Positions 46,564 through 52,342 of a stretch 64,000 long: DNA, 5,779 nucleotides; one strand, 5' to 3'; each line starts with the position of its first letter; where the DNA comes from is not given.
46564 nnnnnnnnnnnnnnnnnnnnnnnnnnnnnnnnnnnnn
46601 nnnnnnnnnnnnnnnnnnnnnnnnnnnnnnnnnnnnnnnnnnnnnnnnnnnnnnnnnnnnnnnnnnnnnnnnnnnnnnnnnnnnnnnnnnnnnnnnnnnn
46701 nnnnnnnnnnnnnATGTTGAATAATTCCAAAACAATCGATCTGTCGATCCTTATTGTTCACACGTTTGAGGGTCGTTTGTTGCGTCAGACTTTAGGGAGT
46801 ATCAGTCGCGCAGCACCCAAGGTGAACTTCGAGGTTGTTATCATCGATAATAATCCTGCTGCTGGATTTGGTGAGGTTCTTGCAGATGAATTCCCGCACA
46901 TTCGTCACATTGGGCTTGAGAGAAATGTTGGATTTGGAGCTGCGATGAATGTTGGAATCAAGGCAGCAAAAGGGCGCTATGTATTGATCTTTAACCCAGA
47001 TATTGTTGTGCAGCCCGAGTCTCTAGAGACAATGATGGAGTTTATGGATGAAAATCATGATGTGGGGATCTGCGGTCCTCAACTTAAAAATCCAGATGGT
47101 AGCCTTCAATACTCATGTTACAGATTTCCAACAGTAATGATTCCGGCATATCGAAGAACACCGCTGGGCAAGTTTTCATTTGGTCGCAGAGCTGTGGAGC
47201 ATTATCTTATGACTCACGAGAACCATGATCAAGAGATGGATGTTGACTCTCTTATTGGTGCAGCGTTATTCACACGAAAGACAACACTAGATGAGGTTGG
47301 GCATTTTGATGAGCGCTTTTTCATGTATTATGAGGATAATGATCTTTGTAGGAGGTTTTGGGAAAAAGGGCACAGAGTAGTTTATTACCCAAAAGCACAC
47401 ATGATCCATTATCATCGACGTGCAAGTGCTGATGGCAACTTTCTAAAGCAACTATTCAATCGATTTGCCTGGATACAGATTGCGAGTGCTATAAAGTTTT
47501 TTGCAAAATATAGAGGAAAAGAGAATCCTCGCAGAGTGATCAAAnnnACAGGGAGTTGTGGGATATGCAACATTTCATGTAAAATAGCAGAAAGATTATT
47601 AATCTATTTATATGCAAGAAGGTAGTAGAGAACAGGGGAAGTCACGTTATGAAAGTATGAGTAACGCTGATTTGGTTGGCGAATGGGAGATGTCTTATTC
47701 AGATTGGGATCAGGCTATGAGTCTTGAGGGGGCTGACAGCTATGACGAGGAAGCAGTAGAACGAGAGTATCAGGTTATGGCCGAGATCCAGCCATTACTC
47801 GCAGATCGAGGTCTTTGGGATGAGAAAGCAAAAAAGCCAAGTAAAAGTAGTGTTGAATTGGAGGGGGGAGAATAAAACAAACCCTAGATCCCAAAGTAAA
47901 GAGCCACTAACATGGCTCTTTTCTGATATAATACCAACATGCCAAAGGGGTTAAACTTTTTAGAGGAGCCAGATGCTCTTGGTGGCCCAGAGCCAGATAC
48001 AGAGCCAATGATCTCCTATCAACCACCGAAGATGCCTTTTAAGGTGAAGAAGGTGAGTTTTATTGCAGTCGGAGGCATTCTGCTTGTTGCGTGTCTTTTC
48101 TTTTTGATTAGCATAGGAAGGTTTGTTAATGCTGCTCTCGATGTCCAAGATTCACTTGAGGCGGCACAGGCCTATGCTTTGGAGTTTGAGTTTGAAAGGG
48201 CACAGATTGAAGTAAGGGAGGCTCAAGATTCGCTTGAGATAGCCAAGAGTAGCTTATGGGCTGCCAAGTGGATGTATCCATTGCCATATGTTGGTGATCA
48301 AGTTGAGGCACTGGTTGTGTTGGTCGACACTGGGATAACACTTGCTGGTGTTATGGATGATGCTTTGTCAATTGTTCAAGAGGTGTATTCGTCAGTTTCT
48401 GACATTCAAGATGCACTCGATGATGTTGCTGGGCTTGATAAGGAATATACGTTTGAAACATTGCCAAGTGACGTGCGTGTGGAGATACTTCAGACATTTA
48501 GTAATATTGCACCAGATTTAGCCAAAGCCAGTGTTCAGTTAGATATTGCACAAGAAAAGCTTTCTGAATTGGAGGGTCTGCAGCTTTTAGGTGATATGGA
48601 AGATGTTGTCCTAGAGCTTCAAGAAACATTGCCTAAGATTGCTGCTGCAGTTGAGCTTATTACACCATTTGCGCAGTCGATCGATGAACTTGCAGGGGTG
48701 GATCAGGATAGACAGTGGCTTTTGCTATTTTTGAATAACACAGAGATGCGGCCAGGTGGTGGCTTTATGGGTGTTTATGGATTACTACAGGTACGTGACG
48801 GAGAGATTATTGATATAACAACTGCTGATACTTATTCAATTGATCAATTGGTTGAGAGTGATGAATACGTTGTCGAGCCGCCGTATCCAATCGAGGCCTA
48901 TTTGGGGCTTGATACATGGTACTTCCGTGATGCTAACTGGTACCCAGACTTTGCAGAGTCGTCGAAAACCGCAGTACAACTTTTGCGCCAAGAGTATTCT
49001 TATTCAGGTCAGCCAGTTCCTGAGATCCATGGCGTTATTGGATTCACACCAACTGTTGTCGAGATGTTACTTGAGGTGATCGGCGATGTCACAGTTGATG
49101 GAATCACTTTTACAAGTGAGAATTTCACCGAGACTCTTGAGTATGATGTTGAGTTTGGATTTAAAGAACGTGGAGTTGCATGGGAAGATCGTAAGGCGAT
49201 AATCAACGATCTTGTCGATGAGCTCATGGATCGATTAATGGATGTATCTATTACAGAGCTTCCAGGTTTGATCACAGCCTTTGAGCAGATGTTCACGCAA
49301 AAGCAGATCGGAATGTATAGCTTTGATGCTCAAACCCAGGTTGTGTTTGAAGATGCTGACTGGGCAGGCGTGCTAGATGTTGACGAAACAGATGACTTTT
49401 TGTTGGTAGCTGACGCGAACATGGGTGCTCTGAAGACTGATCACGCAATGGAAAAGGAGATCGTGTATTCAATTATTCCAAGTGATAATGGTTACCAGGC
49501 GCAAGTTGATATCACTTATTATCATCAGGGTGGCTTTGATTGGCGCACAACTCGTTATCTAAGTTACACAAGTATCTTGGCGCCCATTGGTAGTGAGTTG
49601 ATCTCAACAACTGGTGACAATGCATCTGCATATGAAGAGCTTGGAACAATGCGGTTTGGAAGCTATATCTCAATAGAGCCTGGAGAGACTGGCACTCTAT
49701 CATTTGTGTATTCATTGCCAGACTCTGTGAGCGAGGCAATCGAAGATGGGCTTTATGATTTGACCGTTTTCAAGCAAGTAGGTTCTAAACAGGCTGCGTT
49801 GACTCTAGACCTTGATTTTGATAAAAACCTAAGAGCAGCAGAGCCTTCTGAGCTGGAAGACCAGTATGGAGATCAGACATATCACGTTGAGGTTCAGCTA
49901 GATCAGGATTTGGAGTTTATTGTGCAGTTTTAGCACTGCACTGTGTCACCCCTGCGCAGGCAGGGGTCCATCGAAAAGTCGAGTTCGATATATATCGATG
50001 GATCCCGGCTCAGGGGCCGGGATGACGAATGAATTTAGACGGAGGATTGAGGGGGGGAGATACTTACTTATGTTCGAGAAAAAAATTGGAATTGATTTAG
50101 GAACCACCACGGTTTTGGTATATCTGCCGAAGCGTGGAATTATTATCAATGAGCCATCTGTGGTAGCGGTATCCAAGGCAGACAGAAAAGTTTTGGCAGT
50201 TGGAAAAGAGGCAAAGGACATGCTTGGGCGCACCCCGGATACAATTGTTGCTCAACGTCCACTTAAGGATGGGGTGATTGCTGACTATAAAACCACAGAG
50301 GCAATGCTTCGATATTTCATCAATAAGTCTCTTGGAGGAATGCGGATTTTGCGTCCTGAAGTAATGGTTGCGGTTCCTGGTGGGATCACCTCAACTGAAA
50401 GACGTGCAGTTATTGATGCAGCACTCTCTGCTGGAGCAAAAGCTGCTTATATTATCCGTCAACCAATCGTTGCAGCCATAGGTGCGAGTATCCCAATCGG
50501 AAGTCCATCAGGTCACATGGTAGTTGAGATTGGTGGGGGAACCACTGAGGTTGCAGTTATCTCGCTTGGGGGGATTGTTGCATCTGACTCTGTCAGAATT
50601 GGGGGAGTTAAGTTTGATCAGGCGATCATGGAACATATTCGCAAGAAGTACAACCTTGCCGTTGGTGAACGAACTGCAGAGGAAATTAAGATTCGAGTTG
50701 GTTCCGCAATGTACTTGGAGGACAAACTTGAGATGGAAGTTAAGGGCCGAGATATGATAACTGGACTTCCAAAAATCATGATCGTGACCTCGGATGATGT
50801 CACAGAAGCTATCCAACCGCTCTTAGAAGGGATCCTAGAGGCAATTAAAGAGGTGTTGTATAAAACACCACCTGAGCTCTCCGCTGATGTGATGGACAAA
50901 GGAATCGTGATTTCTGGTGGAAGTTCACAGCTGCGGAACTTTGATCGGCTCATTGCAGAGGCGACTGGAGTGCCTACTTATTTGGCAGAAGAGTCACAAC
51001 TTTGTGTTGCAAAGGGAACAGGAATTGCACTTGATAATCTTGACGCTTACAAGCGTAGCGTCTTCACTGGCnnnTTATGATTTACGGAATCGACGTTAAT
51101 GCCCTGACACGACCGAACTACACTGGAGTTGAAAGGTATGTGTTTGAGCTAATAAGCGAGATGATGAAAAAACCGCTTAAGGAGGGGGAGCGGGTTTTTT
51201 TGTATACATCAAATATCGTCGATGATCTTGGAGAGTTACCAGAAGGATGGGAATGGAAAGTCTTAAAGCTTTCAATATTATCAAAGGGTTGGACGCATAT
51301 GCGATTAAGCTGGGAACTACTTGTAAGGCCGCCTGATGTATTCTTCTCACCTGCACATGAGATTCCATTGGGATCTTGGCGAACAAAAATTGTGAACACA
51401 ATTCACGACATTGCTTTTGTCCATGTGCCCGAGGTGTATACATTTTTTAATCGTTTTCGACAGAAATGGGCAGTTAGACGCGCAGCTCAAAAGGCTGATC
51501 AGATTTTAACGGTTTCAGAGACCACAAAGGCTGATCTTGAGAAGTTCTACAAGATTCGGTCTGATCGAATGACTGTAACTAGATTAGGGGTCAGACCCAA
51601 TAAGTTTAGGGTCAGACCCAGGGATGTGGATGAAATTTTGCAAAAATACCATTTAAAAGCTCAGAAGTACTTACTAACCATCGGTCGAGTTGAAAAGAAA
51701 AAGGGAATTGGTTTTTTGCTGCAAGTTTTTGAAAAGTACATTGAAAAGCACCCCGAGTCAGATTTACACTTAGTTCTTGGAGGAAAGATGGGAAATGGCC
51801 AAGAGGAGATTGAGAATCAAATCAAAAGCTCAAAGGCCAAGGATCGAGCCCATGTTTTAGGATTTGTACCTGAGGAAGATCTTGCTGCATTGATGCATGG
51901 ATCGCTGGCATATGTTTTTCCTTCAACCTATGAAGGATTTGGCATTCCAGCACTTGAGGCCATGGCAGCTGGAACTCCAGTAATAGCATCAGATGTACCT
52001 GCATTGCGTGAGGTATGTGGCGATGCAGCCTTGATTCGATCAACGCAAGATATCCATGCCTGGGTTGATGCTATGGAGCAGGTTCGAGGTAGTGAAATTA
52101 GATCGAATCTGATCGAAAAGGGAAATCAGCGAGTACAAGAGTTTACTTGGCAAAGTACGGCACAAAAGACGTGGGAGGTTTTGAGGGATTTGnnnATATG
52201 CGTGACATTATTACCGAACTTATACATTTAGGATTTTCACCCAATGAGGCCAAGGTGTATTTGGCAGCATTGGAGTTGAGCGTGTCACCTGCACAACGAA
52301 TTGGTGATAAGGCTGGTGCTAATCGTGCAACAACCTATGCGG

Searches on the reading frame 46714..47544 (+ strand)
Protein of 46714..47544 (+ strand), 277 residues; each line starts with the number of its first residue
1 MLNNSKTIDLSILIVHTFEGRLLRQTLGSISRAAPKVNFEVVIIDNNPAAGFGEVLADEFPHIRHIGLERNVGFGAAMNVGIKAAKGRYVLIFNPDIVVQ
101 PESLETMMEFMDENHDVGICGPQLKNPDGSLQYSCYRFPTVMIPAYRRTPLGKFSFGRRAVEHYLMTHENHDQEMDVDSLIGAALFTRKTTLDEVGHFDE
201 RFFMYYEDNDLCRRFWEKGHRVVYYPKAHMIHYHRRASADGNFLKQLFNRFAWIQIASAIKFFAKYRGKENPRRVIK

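Call 14: search_protein_families(library=pfam, proteins=[window:46714-47544:+], max_evalue=0.001)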
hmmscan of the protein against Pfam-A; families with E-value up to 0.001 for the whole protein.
window:46714-47544:+ (277 aa): 7 families
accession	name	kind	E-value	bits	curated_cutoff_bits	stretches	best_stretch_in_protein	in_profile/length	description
PF00535.33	Glycos_transf_2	-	1.9e-21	77.2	23.3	1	11-136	1-128/168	Glycosyl transferase family 2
PF13641.12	Glyco_tranf_2_3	-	2e-19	71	27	1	13-243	6-217/230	Glycosyltransferase like family 2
PF13632.12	Glyco_trans_2_3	-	7.4e-07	29.6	27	1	90-232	2-123/198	Glycosyl transferase family group 2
PF13712.12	Glyco_tranf_2_5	-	4.2e-05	23.8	27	1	74-236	41-193/210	Glycosyltransferase like family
PF10111.15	Glyco_tranf_2_2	-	4.2e-05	23.6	27.3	1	37-223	28-207/276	Glycosyltransferase like family 2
PF02709.20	Glyco_transf_7C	-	0.00036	20.6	23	1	168-232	7-74/78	N-terminal domain of galactosyltransferase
PF13506.12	Glyco_transf_21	-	0.00058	19.8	21.7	0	78-118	22-61/174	Glycosyl transferase family 21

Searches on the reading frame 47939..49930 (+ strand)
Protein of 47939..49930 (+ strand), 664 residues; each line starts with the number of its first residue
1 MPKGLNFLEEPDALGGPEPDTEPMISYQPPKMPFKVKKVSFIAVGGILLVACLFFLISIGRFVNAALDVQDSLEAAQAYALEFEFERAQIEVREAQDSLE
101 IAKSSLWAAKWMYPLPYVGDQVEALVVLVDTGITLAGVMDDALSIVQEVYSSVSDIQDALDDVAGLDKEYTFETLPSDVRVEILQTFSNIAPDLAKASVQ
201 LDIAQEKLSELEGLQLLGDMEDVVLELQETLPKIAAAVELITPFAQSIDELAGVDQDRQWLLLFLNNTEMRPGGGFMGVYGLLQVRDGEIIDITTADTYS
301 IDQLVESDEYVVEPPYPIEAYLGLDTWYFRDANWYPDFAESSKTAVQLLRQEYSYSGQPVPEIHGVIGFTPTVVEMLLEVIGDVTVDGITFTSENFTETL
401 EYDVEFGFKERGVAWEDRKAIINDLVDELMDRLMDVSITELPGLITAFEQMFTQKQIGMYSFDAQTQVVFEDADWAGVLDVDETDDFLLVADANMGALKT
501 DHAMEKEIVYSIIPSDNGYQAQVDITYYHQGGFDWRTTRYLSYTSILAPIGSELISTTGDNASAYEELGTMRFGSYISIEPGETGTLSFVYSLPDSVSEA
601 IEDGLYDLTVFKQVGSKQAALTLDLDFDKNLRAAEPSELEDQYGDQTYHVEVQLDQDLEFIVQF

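Call 14: search_protein_families(library=pfam, proteins=[window:47939-49930:+], max_evalue=0.001)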
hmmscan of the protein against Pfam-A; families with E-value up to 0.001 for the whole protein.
window:47939-49930:+ (664 aa): 1 family
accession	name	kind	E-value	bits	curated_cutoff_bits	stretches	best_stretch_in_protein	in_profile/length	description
PF13196.11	DUF4012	-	5.8e-26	92.2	28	1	255-404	1-143/144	Protein of unknown function (DUF4012)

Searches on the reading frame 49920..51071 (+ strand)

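Call 14: search_protein_families(library=pfam, proteins=[window:49920-51071:+], max_evalue=0.001)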
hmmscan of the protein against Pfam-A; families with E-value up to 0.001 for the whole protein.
window:49920-51071:+ (384 aa): 6 families
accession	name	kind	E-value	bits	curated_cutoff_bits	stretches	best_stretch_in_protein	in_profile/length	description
PF06723.19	MreB_Mbl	-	1.5e-130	435.3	27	1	54-378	2-326/327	MreB/Mbl protein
PF00012.26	HSP70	-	9e-12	44.4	20.6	1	147-369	135-370/599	Hsp70 protein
PF14450.12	FtsA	-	1.4e-11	45.2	31.8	1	200-358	1-112/127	Cell division protein FtsA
PF00022.25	Actin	-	1.4e-10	40.8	27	1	79-243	31-190/410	Actin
PF11104.14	PilM_2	-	0.00016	21.1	27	0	326-362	276-311/340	Type IV pilus assembly protein PilM;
PF06277.17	EutA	-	0.00033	20.1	27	0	201-253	147-203/475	Ethanolamine utilisation protein EutA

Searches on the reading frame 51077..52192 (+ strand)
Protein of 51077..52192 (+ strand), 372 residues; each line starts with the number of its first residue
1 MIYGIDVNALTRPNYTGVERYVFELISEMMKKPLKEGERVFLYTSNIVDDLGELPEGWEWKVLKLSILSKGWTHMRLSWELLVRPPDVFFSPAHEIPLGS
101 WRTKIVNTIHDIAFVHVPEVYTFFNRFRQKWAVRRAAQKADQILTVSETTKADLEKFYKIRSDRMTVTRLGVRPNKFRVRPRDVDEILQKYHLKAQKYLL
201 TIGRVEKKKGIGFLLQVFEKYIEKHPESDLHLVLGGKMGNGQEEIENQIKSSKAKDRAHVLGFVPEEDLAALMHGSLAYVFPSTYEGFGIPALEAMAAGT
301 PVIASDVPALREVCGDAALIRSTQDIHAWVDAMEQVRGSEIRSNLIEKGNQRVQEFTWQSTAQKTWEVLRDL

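Call 14: search_protein_families(library=pfam, proteins=[window:51077-52192:+], max_evalue=0.001)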
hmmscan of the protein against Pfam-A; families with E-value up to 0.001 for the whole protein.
window:51077-52192:+ (372 aa): 6 families
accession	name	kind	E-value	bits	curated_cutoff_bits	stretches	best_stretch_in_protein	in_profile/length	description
PF00534.26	Glycos_transf_1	-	1.1e-33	116.6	26.4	1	186-350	4-170/172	Glycosyl transferases group 1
PF13692.12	Glyco_trans_1_4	-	8.8e-30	104.3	27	1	197-335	2-138/142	Glycosyl transferases group 1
PF20706.3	GT4-conflict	-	3.4e-13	49.8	26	1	134-306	141-312/385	Family 4 Glycosyltransferase in conflict systems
PF13439.12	Glyco_transf_4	-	3.1e-12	47.3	28.5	1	16-174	2-168/170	Glycosyltransferase Family 4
PF13524.12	Glyco_trans_1_2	-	3.4e-06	27.5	25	1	254-364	27-141/144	Glycosyl transferase-like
PF13579.12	Glyco_trans_4_4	-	0.00011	23.1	29.7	1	100-171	92-158/158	Glycosyl transferase 4-like domain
